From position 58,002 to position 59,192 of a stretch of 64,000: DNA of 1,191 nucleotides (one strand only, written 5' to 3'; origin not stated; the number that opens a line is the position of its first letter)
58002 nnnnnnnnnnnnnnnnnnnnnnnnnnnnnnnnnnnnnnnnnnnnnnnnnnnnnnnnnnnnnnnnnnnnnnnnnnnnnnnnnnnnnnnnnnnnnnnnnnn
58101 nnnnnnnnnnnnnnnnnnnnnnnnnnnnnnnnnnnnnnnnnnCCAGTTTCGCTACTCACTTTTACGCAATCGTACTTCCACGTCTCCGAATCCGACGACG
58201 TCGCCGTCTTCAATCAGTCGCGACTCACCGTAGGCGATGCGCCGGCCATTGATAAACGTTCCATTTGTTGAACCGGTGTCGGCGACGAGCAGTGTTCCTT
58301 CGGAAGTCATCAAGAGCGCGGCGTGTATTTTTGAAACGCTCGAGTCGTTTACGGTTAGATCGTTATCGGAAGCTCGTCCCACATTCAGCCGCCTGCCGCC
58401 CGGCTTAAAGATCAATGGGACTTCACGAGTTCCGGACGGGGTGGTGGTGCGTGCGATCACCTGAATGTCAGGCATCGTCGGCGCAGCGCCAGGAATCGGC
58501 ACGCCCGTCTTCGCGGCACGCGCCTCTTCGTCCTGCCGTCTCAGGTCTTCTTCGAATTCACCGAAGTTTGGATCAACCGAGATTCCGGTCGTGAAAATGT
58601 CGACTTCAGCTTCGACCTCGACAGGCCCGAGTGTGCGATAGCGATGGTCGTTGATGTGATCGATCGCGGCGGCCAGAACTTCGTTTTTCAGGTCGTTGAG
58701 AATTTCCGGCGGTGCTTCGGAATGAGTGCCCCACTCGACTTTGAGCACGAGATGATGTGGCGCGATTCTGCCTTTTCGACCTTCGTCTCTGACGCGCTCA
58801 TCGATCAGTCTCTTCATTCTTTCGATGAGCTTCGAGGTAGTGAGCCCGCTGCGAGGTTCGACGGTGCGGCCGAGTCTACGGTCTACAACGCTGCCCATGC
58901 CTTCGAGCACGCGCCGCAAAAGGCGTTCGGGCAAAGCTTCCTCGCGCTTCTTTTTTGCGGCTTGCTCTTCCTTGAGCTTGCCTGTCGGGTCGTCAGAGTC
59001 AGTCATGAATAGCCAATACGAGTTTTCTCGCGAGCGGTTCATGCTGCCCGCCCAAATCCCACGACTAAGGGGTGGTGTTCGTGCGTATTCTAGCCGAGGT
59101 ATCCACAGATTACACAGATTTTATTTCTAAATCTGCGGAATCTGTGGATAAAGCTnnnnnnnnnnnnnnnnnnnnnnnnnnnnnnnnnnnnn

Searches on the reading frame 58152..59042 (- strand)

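Call 66: search_protein_families(library=pfam, proteins=[window:58152-59042:-], max_evalue=0.00001)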
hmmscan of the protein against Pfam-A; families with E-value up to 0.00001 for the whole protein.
window:58152-59042:- (296 aa): 2 families
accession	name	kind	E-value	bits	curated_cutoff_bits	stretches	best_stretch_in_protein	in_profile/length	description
PF00498.31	FHA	-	1.6e-17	64.1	20.7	1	221-286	3-67/67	FHA domain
PF16697.10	Yop-YscD_cpl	-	1.1e-11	45.2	33.2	1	216-294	16-92/94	Inner membrane component of T3SS, cytoplasmic domain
